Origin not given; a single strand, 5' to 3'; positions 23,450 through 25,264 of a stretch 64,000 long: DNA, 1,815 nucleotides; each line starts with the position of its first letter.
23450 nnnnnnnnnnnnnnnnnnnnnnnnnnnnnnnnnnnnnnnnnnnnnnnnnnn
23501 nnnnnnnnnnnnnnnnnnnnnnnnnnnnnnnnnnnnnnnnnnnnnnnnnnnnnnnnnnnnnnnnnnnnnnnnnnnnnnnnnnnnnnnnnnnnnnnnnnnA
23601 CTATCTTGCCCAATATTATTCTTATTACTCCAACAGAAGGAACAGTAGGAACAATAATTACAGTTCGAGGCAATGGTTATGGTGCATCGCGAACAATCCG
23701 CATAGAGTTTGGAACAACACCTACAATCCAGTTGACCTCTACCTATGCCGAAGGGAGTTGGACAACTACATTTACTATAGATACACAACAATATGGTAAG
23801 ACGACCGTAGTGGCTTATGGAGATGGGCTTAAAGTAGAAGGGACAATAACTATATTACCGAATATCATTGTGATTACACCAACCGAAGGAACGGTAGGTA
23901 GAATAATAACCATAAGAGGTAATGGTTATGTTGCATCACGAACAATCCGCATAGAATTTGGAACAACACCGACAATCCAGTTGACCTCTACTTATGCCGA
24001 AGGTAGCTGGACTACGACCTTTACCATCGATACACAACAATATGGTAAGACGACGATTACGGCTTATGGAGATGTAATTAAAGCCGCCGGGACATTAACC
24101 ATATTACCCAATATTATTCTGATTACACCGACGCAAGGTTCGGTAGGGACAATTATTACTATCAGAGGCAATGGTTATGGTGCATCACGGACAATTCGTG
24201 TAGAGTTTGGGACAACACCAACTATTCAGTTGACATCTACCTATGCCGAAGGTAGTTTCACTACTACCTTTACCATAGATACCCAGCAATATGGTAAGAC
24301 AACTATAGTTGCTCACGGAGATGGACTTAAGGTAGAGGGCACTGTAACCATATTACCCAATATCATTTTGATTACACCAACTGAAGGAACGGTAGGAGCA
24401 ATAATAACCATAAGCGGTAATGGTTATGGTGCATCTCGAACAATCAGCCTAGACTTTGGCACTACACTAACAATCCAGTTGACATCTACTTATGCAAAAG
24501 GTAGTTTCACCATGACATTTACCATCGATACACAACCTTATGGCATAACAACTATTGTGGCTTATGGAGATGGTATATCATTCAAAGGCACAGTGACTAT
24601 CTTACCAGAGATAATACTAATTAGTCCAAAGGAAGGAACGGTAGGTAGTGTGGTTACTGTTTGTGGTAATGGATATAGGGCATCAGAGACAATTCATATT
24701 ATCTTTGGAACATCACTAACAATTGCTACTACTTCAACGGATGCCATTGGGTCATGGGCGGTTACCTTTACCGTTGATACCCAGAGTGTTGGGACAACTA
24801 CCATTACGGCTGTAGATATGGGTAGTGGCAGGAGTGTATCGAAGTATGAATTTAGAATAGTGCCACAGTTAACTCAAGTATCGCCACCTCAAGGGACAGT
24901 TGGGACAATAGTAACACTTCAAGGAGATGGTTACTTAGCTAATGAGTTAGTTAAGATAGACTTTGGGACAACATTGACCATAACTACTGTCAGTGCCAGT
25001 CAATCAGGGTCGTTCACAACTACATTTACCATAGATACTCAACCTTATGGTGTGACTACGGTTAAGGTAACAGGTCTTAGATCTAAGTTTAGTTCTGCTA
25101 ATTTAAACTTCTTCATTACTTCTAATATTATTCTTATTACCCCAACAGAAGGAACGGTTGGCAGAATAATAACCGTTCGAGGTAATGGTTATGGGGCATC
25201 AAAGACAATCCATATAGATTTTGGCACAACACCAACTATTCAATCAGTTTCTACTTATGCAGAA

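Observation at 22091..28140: Second, independent homogenized block (249-bp unit) built from three roughly 1.76-2.0 kb higher-order copies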

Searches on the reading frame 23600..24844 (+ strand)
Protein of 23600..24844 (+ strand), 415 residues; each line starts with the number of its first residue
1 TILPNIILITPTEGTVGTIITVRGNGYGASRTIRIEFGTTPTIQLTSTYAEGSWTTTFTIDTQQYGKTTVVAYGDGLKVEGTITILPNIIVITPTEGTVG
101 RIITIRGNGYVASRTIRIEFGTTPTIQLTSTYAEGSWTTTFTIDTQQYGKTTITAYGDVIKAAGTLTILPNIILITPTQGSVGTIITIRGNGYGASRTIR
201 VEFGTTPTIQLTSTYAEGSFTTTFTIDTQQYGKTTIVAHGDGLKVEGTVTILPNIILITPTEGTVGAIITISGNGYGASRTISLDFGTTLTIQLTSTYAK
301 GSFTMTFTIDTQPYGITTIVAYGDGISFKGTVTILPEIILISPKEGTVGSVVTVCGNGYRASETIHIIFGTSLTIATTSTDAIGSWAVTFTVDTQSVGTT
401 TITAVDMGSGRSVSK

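Call 6: search_protein_families(library=pfam, proteins=[window:23600-24844:+], max_evalue=0.01)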
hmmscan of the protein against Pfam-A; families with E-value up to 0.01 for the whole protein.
window:23600-24844:+ (415 aa): 1 family
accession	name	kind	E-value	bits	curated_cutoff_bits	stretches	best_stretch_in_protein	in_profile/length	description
PF18202.7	TQ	-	7.9e-08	33.2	23.8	0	44-75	67-98/127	T-Q ester bond containing domain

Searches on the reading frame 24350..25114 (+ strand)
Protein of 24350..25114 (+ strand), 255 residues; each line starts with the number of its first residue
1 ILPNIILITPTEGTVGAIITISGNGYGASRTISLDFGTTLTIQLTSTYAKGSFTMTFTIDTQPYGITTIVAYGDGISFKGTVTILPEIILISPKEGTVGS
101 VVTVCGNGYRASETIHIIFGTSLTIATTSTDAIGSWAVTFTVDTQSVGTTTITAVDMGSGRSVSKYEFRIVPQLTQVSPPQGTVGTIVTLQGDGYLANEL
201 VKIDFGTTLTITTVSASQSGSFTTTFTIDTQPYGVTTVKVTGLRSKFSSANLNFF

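Call 78: predict_structure(alignment_id=A3)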
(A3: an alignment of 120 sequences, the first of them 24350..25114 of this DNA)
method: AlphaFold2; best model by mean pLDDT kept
length: 255 residues; sequences in the alignment: 120
mean_pLDDT: 92.6   pTM: 0.79
mean pLDDT of the five models: 92.6, 92.1, 91.9, 91.5, 89.8
residues with pLDDT >= 90: 215; 70-90: 36; 50-70: 4; < 50: 0
segments of 3 or more residues with pLDDT < 50: none
pLDDT, mean of each block of 10 residues (from residue 1): 95 96 95 93 91 96 94 94 95 94 95 92 88 94 85 84 84 94 97 94 94 94 96 94 90 86
secondary structure, 60 per line:
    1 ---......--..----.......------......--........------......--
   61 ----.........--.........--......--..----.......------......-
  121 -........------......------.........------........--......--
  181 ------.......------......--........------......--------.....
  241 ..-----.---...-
elements in order: E4-9 E18-24 E31-36 E39-46 E53-58 E65-73 E76-84 E87-92 E101-107 E114-119 E122-129 E136-141 E148-156 E163-170 E173-178 E187-193 E200-205 E208-215 E222-227 E236-242 E252-254

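Call 80: fold_search(model_id=the predicted structure, library=pdb)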
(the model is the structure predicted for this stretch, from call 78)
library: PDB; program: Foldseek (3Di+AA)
matches with E <= 10: 1910; with E <= 0.001: 371
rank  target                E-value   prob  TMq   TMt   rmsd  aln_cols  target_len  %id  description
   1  6rur_A                2.4e-08  1.00  0.30  0.16  15.4       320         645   12  Structure of the SCIN stabilized C3bBb convertase bound to properdin (released 2019-08-21)
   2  7ad7_B                3.3e-08  1.00  0.29  0.15  15.4       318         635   14  Crystal structure of human complement C5 in complex with the K8 bovine knob domain peptide. (released 2021-03-10)
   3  8grx_B                3.3e-08  1.00  0.25  0.18  14.0       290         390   14  APOE4 receptor in complex with APOE4 NTD (released 2023-07-05)
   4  5e7g_A                3.8e-08  1.00  0.33  0.23  10.7       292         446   15  Crystal structure of Bacova_02650 with xylogluco-oligosaccharide (released 2016-05-04)
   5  6grt_B                4.9e-08  1.00  0.27  0.14  15.0       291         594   15  Paired immunoglobulin-like receptor B (PirB) or Leukocyte immunoglobulin-like receptor subfamily B member 3 (LILRB3) f (released 2019-02-06)
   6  5hcc_B                5.2e-08  1.00  0.28  0.15  15.4       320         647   14  Ternary complex of human Complement C5 with Ornithodoros moubata OmCI and Dermacentor andersoni RaCI3. (released 2016-03-30)
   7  4oia_A                5.2e-08  1.00  0.32  0.24  13.8       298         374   17  Crystal Structure of ICAM-5 D1-D4 ectodomain fragment, Space Group P4322 (released 2014-07-16)
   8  8coe_C                5.4e-08  1.00  0.29  0.15  15.4       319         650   13  complement C5 in complex with the LCP0195 nanobody (released 2024-01-03)
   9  7som_D                7.3e-08  1.00  0.25  0.07  14.1       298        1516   12  Ciliary C2 central pair apparatus isolated from Chlamydomonas reinhardtii (released 2022-04-13)
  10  5l7n                  8.0e-08  1.00  0.26  0.21  12.8       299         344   13  Plexin A1 extracellular fragment, domains 7-10 (IPT3-IPT6) (released 2017-03-15)
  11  3bpo_C                8.0e-08  1.00  0.26  0.24  13.6       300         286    8  Crystal structure of the IL13-IL4R-IL13Ra ternary complex (released 2008-02-05)
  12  7ad6_B                8.8e-08  1.00  0.29  0.15  15.6       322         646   13  Crystal structure of human complement C5 in complex with the K92 bovine knob domain peptide. (released 2021-03-10)
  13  3g6j_A                9.7e-08  1.00  0.30  0.16  15.4       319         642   12  C3b in complex with a C3b specific Fab (released 2009-03-10)
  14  9ijj_C                1.0e-07  1.00  0.22  0.08  15.2       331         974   10  In situ structure of the central apparatus in mouse sperm axoneme. (released 2025-06-04)
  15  4oi9_A                1.1e-07  1.00  0.34  0.25  13.9       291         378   17  Crystal Structure of ICAM-5 D1-D4 ectodomain fragment, Space Group P21 (released 2014-07-16)
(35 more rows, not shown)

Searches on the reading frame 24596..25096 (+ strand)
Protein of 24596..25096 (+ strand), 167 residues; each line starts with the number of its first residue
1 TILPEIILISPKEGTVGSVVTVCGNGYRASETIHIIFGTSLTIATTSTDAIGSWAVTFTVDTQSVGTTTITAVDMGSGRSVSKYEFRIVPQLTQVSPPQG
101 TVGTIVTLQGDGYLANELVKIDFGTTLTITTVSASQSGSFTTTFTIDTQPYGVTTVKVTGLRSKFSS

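Call 6: search_protein_families(library=pfam, proteins=[window:24596-25096:+], max_evalue=0.01)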
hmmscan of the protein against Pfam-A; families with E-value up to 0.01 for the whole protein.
window:24596-25096:+ (167 aa): 1 family
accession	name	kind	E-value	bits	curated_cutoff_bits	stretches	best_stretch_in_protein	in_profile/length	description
PF07705.17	CARDB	-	0.0022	18.6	22.7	0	48-82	32-66/101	CARDB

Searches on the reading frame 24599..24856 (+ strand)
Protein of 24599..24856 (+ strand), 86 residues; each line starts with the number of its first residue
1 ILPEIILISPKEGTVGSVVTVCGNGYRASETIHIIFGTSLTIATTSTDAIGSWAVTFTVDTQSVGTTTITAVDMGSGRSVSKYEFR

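Call 15: search_protein_families(library=pfam, proteins=[window:24599-24856:+], max_evalue=1)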
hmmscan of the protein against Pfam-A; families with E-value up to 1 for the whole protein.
window:24599-24856:+ (86 aa): 0 families
